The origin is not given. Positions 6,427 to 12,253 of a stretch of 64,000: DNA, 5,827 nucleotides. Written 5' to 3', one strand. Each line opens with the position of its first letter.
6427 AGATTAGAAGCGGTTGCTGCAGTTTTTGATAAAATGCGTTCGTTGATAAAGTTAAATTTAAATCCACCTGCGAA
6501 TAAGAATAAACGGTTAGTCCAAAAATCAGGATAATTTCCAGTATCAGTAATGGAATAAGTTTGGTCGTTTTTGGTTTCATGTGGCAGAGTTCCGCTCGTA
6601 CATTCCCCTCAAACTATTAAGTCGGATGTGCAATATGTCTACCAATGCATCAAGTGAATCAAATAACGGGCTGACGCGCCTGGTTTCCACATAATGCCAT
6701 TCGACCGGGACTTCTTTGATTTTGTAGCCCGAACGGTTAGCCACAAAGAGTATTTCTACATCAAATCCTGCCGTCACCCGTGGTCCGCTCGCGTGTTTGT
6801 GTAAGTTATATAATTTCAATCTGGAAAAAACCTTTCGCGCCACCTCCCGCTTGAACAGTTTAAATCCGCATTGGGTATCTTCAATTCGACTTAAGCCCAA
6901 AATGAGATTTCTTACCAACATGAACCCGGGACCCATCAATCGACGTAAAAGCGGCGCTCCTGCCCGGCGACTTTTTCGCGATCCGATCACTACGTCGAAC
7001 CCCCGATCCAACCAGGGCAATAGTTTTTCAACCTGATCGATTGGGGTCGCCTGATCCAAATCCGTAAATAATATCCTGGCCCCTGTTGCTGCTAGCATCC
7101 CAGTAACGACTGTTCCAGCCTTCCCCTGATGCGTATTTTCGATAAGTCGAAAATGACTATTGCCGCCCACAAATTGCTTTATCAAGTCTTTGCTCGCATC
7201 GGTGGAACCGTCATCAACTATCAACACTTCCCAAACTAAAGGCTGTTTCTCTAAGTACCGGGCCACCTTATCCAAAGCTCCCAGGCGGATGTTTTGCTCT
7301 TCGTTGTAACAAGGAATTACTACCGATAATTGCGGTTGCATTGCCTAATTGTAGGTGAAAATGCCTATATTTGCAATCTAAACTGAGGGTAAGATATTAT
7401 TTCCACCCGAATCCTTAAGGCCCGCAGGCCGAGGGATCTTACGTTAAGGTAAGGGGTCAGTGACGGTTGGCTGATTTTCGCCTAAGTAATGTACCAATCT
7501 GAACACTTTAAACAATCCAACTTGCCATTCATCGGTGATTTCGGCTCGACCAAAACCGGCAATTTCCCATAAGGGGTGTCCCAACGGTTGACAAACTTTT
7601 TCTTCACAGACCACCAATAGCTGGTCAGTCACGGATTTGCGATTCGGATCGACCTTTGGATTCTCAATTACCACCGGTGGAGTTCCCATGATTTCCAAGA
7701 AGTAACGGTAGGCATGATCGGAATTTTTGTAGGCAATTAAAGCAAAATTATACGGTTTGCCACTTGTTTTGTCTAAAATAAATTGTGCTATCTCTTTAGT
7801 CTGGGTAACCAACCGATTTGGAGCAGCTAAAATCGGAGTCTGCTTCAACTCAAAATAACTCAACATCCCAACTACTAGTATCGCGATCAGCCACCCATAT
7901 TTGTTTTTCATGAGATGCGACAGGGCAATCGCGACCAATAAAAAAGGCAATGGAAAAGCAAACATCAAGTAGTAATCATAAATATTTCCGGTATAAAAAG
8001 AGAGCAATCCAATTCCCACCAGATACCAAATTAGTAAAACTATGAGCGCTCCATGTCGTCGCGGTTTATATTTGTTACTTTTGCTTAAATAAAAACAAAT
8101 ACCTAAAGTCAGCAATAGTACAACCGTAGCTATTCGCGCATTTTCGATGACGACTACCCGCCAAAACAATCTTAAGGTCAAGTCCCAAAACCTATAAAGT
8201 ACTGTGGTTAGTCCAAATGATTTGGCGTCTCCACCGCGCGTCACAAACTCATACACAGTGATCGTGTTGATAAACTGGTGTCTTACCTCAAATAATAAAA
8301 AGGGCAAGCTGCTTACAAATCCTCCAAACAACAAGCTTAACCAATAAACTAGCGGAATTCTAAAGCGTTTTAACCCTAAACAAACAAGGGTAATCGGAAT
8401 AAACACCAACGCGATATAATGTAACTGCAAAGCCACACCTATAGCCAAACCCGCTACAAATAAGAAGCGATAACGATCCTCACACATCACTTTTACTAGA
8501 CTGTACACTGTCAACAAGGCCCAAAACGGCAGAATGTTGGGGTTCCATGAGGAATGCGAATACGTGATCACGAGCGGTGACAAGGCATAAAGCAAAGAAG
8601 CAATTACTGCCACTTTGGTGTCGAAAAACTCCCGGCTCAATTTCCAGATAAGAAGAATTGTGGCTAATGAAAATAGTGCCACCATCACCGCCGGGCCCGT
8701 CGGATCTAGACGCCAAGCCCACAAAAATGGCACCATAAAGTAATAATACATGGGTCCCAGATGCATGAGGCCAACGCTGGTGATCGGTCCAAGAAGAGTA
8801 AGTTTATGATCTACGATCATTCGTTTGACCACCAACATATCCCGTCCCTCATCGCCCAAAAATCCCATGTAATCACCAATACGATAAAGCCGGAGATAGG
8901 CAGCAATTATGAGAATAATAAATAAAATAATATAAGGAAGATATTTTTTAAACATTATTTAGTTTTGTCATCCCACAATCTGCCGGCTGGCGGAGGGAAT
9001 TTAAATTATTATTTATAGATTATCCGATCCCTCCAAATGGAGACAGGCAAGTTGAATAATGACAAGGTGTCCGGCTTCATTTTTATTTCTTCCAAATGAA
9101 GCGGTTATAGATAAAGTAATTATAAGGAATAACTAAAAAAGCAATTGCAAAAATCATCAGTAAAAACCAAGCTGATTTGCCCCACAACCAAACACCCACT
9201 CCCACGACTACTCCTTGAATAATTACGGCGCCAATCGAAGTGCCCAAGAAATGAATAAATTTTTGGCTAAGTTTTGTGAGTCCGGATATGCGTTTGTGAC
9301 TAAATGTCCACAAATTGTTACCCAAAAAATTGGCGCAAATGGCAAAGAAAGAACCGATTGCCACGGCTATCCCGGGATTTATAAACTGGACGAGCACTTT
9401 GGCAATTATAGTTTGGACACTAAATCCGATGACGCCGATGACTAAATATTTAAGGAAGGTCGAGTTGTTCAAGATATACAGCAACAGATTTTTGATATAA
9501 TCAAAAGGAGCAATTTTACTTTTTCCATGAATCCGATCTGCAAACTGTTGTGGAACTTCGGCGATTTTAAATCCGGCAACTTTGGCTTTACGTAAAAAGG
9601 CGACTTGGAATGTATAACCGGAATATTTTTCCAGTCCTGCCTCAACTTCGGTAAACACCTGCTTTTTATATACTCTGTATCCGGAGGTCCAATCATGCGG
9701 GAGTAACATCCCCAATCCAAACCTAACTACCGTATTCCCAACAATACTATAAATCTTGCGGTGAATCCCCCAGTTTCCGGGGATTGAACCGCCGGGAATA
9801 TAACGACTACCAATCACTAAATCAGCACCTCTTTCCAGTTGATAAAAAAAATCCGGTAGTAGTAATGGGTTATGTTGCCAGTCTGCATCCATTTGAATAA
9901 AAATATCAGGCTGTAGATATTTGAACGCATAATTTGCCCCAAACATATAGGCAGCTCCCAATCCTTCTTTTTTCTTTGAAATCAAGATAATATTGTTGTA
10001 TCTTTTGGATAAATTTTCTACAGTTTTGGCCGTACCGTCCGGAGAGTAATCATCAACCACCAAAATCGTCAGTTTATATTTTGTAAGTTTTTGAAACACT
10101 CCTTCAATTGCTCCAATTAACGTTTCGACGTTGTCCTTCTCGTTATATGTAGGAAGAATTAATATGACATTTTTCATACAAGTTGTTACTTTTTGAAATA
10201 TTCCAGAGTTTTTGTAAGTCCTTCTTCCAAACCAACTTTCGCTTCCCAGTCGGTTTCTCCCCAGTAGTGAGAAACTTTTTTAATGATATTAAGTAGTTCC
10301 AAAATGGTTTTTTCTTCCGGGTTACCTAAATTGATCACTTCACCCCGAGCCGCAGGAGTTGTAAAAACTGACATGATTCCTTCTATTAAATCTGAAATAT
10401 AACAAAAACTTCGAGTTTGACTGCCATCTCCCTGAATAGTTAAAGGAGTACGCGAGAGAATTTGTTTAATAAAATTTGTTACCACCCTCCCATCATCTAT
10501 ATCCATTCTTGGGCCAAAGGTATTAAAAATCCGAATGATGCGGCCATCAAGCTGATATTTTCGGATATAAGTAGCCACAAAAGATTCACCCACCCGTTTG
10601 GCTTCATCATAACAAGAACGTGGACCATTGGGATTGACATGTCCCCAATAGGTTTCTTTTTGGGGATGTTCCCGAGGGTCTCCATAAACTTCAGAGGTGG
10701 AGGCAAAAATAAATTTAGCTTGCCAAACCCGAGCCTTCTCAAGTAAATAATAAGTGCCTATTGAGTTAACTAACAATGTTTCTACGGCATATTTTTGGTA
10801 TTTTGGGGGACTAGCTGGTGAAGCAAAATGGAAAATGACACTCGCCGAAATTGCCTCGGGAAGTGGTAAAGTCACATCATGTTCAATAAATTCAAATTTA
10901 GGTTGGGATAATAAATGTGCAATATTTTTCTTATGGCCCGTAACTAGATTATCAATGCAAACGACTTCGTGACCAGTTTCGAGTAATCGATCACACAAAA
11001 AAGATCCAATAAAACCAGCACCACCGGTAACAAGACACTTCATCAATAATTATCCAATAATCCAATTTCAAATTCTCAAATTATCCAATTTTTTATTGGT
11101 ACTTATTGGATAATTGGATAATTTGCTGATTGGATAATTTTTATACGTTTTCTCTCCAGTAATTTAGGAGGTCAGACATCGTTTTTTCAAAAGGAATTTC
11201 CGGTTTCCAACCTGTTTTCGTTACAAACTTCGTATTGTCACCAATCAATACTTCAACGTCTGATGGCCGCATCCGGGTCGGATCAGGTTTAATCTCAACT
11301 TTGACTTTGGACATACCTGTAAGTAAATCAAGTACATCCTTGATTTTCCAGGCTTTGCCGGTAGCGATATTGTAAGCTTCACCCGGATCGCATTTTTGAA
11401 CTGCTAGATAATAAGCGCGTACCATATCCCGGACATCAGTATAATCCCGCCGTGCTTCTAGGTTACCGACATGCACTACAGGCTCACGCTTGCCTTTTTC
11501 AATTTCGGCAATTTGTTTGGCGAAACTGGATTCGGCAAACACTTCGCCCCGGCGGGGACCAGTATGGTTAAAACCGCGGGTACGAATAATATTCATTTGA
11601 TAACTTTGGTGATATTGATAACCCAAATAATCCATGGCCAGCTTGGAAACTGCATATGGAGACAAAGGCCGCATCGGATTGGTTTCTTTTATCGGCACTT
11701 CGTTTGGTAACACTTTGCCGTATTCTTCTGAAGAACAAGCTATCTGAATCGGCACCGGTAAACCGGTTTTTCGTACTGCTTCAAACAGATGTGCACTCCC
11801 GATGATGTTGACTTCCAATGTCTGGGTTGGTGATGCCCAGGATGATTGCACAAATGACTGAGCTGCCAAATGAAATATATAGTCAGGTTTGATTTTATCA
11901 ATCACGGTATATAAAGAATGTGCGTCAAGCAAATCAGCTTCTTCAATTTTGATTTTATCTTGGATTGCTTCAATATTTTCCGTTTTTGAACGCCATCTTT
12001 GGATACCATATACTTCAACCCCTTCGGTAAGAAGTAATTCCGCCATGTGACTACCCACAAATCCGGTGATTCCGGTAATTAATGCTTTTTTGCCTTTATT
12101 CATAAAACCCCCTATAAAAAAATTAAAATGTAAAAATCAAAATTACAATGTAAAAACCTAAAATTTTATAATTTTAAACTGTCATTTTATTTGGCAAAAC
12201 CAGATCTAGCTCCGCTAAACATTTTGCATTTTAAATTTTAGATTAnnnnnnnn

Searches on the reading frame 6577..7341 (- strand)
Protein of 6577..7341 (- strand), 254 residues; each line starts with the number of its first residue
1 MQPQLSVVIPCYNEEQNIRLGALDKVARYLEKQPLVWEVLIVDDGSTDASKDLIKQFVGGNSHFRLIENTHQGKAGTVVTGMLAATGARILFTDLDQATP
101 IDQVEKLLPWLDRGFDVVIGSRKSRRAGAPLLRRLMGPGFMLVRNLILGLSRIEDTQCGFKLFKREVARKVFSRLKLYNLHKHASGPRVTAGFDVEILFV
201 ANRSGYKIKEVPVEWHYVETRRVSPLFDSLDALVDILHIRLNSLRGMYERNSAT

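Call 52: search_protein_families(library=pfam, proteins=[window:6577-7341:-], max_evalue=0.0001)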
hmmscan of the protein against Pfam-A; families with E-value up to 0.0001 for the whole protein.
window:6577-7341:- (254 aa): 2 families
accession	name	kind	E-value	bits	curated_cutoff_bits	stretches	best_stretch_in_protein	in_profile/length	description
PF00535.33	Glycos_transf_2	-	7.1e-28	98.1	23.3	1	6-172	1-168/168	Glycosyl transferase family 2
PF10111.15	Glyco_tranf_2_2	-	9e-07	29.1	27.3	1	6-108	1-103/276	Glycosyltransferase like family 2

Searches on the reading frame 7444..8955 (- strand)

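Call 52: search_protein_families(library=pfam, proteins=[window:7444-8955:-], max_evalue=0.0001)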
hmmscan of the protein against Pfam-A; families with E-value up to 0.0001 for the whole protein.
window:7444-8955:- (503 aa): 1 family
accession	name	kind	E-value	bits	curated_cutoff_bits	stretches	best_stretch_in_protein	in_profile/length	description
PF13231.12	PMT_2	-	2.3e-11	44.6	26.1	1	90-210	26-150/160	Dolichyl-phosphate-mannose-protein mannosyltransferase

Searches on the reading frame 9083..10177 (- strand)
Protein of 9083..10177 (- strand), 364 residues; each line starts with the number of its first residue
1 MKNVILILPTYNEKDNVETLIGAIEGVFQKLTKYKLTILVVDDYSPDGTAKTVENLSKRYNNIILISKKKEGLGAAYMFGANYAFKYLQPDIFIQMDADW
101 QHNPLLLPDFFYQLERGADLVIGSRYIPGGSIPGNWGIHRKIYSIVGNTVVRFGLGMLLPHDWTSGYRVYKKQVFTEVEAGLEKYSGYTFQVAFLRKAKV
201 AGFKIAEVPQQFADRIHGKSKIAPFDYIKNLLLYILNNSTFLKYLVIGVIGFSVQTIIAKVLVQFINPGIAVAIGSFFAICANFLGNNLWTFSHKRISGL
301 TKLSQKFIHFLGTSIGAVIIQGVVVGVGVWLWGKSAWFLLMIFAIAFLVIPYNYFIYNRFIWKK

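Call 52: search_protein_families(library=pfam, proteins=[window:9083-10177:-], max_evalue=0.0001)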
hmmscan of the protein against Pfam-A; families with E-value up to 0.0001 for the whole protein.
window:9083-10177:- (364 aa): 2 families
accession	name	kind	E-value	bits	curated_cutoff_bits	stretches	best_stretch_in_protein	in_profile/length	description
PF00535.33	Glycos_transf_2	-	8e-23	81.6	23.3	1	6-175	2-164/168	Glycosyl transferase family 2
PF04138.20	GtrA_DPMS_TM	-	4.8e-13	49.8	26.1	1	243-362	1-117/117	GtrA/DPMS, transmembrane domain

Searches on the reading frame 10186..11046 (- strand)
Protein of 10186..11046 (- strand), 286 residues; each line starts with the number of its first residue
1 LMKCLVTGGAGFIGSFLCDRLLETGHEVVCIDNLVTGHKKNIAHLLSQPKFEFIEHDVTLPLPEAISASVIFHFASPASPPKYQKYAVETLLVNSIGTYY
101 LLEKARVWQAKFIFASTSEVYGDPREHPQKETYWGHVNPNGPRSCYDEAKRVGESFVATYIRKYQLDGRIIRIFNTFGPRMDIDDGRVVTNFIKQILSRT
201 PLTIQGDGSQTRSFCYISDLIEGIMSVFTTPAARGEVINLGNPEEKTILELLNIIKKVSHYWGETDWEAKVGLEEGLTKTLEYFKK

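Call 52: search_protein_families(library=pfam, proteins=[window:10186-11046:-], max_evalue=0.0001)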
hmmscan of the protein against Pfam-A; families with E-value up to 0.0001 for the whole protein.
window:10186-11046:- (286 aa): 6 families
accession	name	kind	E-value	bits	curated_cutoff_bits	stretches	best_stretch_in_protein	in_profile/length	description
PF01370.27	Epimerase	-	1.9e-51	175.3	20.9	1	5-241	2-240/240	NAD dependent epimerase/dehydratase family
PF16363.11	GDP_Man_Dehyd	-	1.5e-45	156.5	27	1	5-253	1-268/332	GDP-mannose 4,6 dehydratase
PF01073.25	3Beta_HSD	-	3.5e-10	39.8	22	1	5-159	1-159/280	3-beta hydroxysteroid dehydrogenase/isomerase family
PF04321.23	RmlD_sub_bind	-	4.4e-10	39.6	27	1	2-245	1-217/287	RmlD substrate binding domain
PF07993.18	NAD_binding_4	-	1.9e-08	34.2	20.1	1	6-175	1-206/258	Male sterility protein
PF02719.21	Polysacc_synt_2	-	9.2e-08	32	20.2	0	5-117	2-128/293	Polysaccharide biosynthesis protein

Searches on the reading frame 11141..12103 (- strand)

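Call 52: search_protein_families(library=pfam, proteins=[window:11141-12103:-], max_evalue=0.0001)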
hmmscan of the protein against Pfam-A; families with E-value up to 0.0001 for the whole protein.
window:11141-12103:- (320 aa): 5 families
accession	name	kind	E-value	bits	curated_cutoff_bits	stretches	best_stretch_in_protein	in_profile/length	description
PF16363.11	GDP_Man_Dehyd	-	5.7e-88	296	27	1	8-311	1-331/332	GDP-mannose 4,6 dehydratase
PF01370.27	Epimerase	-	1.6e-59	201.7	20.9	1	7-247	1-240/240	NAD dependent epimerase/dehydratase family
PF04321.23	RmlD_sub_bind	-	3.6e-13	49.7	27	1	6-176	2-149/287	RmlD substrate binding domain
PF02719.21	Polysacc_synt_2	-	8.9e-11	41.9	20.2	1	8-115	2-120/293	Polysaccharide biosynthesis protein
PF01073.25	3Beta_HSD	-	3.2e-08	33.4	22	1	8-125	1-116/280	3-beta hydroxysteroid dehydrogenase/isomerase family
